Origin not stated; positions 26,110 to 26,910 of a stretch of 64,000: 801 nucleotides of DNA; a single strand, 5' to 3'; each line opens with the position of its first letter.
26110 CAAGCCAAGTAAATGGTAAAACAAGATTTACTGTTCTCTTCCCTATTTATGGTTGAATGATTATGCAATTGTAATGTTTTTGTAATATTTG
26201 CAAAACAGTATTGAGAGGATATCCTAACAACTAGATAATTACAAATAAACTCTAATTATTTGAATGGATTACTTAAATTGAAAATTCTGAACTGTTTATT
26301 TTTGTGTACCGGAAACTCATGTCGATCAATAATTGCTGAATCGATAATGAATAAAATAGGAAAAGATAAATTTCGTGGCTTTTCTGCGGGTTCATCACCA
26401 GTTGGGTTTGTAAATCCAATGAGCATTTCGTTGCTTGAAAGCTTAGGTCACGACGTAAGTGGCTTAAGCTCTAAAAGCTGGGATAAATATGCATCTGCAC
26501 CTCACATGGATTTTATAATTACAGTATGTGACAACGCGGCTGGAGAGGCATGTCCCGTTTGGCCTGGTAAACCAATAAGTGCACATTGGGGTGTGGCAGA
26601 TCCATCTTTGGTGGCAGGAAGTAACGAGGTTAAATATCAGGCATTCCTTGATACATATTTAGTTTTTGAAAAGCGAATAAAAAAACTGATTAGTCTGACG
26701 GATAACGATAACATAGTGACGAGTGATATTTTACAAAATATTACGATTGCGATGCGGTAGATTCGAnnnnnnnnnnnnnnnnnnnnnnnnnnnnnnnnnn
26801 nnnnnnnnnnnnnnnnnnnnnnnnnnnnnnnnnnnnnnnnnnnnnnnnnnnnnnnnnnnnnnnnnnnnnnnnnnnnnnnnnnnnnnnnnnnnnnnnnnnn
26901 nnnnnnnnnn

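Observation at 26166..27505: Arsenate-detox pair (arsC + MIP channel) inserted into the pst/pho locus and apparently under Pho-box rather than ArsR control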

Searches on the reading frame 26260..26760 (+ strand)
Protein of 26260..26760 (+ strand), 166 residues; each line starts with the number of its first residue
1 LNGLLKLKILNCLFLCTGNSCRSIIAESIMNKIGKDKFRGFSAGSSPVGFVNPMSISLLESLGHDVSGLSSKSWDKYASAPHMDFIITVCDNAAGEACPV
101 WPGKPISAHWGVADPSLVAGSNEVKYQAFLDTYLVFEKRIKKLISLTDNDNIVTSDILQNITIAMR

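Call 3: search_protein_families(library=ncbifam, proteins=[window:26260-26760:+])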
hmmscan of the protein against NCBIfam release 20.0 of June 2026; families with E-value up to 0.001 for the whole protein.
window:26260-26760:+ (166 aa): 3 families
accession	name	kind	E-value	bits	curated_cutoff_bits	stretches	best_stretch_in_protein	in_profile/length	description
TIGR02691.1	arsC_pI258_fam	equivalog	3.4e-22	79.1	174.3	1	14-143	3-129/129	arsenate reductase (thioredoxin)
NF010053.0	PRK13530.1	subfamily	2e-18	67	215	1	13-127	7-115/133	arsenate reductase (thioredoxin)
TIGR02689.1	ars_reduc_gluta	equivalog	6.6e-12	45.7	157.6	1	12-116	3-104/126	arsenate reductase, glutathione/glutaredoxin type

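Call 10: find_homologous_proteins(query=window:26278-26757:+)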
Query seq(160 aa) (160 aa): 7972 proteins with E <= 0.001 among 8000 candidates; the best 120 are listed.
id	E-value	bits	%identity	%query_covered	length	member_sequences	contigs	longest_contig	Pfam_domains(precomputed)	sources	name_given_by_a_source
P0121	9.1e-101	352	98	100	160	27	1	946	PF01451.28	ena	-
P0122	1.9e-80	286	93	86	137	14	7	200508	PF01451.28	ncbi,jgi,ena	-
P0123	4.1e-72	259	86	86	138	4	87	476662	PF01451.28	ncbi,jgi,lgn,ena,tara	tara:strand:- start:3455 stop:3871 length:417 start_codon:yes stop_codon:yes gene_type:complete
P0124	1.5e-71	257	86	86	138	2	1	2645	PF01451.28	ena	-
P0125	1.8e-64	234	66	93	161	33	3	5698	PF01451.28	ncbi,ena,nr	ncbi:MAG: arsenate reductase ArsC [Pseudomonadota bacterium]|nr:arsenate reductase ArsC [Pseudomonad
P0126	1.7e-63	231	66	94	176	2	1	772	PF01451.28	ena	-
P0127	5.0e-63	230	68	93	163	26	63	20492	PF01451.28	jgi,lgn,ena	jgi:protein-tyrosine-phosphatase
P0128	6.4e-63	229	70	84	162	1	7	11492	PF01451.28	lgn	-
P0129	1.6e-62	228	69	84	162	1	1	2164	PF01451.28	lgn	-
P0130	2.2e-62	227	69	84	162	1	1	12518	PF01451.28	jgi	-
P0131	2.4e-62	227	69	84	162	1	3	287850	PF01451.28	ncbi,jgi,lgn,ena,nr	ncbi:MAG: arsenate reductase ArsC [Alphaproteobacteria bacterium]|jgi:protein-tyrosine-phosphatase|n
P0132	1.1e-61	225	68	84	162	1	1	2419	PF01451.28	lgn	-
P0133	1.6e-61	225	69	84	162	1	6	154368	PF01451.28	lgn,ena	-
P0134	4.8e-58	213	64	90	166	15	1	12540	PF01451.28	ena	-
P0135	1.5e-51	192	57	96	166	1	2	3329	PF01451.28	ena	-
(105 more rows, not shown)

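Call 23: find_encoding_contigs(protein=P0127, flank=6000, max_places=4)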
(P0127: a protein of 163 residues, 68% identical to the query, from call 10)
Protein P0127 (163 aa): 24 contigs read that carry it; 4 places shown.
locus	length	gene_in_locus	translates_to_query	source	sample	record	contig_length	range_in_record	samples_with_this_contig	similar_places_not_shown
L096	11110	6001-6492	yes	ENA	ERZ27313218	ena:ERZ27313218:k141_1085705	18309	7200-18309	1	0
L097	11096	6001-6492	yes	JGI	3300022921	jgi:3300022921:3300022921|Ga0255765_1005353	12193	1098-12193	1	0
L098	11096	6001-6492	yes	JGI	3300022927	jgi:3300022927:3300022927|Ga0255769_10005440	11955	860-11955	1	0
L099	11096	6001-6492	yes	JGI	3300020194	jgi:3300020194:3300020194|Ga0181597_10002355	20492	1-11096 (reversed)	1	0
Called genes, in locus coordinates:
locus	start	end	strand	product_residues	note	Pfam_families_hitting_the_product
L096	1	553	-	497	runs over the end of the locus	-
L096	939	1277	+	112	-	PF00543:P-II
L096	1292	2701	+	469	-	PF03951:Gln-synt_N, PF00120:Gln-synt_C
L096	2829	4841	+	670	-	PF02518:HATPase_c, PF00204:DNA_gyraseB, PF01751:Toprim, PF00986:DNA_gyraseB_C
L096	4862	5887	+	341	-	PF00512:HisKA, PF02518:HATPase_c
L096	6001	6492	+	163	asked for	PF01451:LMWPc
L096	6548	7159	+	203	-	PF00230:MIP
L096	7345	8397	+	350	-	PF12849:PBP_like_2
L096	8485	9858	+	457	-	PF12501:DUF3708, PF00528:BPD_transp_1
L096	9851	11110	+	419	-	PF11812:DUF3333, PF00528:BPD_transp_1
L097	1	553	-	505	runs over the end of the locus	-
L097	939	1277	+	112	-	PF00543:P-II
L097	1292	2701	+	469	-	PF03951:Gln-synt_N, PF00120:Gln-synt_C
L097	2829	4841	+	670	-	PF02518:HATPase_c, PF00204:DNA_gyraseB, PF01751:Toprim, PF00986:DNA_gyraseB_C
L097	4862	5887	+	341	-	PF00512:HisKA, PF02518:HATPase_c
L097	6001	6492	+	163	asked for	PF01451:LMWPc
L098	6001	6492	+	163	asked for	PF01451:LMWPc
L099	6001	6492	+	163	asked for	PF01451:LMWPc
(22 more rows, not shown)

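Call 24: find_encoding_contigs(protein=P0134, flank=6000, max_places=3)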
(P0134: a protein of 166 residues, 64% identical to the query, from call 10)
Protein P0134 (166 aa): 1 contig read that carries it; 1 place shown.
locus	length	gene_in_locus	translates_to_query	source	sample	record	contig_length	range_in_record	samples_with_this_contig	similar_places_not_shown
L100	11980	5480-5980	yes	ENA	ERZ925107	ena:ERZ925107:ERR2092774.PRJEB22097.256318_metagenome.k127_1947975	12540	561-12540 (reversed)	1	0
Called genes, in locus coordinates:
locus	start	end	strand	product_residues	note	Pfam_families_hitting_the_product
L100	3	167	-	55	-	?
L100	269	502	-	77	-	-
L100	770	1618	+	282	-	PF00106:adh_short, PF08643:DUF1776, PF13561:adh_short_C2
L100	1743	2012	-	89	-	-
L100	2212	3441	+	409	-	PF05977:MFS_3, PF07690:MFS_1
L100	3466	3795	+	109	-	PF00893:Multi_Drug_Res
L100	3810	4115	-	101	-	-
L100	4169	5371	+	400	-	PF00817:IMS, PF11799:IMS_C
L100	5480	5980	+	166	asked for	PF01451:LMWPc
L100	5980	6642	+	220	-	PF00230:MIP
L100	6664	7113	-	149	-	PF22381:Staph_reg_Sar_Rot, PF01047:MarR, PF12802:MarR_2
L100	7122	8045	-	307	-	PF02881:SRP54_N, PF00448:SRP54, PF01656:CbiA (weak), PF13401:AAA_22 (weak), PF13604:AAA_30 (weak)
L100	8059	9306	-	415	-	PF00919:UPF0004, PF04055:Radical_SAM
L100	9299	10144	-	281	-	PF01678:DAP_epimerase, PF26317:CntK_N (faint), PF01678:DAP_epimerase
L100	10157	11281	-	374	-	PF00155:Aminotran_1_2 (weak), PF01041:DegT_DnrJ_EryC1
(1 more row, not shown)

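Call 45: search_solved_structures(query=window:26278-26757:+, show_alignments=3)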
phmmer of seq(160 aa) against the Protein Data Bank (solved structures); distinct sequences matched with E-value up to 0.001: 16.
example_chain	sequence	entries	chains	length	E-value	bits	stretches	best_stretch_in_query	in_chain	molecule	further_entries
8p5n_A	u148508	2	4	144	6e-19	71.7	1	4-133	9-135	Low molecular weight phosphatase family protein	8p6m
1jl3_A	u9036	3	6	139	5.8e-17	65.2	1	7-125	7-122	ARSENATE REDUCTASE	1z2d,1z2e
2cd7_A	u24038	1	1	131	4e-13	52.7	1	7-116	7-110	PROTEIN ARSC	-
1ljl_A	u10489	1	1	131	5.6e-13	52.3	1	7-116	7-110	arsenate reductase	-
2ipa_B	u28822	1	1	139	6.3e-13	52.1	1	7-125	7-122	Protein arsC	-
1lju_A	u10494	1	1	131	1e-11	48.2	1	7-116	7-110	arsenate reductase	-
1lk0_A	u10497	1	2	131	1.2e-11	48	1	7-116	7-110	arsenate reductase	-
1jf8_A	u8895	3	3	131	2.6e-10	43.6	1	7-116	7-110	arsenate reductase | Protein arsC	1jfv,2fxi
2l17_A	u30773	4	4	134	3.6e-10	43.1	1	6-110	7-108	Arsenate reductase | Glutaredoxin arsenate reductase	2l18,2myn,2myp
2l19_A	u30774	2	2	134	2.4e-09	40.5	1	6-110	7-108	Arsenate reductase | Glutaredoxin arsenate reductase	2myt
3t38_A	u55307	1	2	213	4e-09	39.8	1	5-121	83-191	Arsenate Reductase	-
1rxe_A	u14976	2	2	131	5.3e-09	39.3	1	7-116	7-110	Arsenate reductase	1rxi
2myu_A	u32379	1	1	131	1.6e-07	34.5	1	6-110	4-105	Glutaredoxin arsenate reductase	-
1y1l_A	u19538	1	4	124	9.5e-07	32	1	6-138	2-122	arsenate reductase (arsC)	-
3rh0_A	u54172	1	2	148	5.9e-05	26.2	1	5-89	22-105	ARSENATE REDUCTASE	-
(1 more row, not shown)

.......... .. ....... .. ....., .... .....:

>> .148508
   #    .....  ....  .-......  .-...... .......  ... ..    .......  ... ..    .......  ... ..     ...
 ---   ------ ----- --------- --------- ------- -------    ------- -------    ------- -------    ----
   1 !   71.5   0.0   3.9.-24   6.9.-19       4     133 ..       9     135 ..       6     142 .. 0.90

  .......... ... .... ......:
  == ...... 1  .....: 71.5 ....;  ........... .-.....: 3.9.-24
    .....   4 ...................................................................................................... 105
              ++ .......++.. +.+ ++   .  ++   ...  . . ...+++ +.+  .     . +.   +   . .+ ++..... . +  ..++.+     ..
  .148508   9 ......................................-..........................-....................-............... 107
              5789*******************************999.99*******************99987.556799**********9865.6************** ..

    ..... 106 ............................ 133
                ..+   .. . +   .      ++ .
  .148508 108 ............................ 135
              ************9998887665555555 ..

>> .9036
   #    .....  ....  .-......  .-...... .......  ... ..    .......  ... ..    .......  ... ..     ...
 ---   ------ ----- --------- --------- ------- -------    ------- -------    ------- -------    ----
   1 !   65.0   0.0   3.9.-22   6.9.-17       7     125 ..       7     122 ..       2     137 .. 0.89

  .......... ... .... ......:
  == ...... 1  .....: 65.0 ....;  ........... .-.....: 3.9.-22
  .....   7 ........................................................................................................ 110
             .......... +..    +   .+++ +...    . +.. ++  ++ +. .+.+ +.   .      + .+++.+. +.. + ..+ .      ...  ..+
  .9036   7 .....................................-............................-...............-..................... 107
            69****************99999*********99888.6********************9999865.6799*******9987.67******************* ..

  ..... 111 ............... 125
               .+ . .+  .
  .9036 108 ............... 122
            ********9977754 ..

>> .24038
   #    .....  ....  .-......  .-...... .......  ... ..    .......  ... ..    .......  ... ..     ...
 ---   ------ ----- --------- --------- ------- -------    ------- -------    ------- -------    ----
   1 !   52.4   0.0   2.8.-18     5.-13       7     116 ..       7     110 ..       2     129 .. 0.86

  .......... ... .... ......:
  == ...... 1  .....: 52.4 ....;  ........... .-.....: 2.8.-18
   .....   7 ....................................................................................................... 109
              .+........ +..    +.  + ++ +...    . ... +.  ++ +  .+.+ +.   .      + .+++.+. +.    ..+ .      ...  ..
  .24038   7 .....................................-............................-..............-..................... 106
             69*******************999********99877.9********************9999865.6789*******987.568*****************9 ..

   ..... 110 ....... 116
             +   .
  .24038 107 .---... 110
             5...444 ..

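Call 56: search_protein_families(library=pfam, proteins=[window:26278-26760:+], max_evalue=0.01)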
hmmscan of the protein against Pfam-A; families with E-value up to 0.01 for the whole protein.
window:26278-26760:+ (160 aa): 1 family
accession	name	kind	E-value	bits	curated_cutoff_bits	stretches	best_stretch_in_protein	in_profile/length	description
PF01451.26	LMWPc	-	1.6e-14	54.8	23.2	1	7-137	2-143/144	Low molecular weight phosphotyrosine protein phosphatase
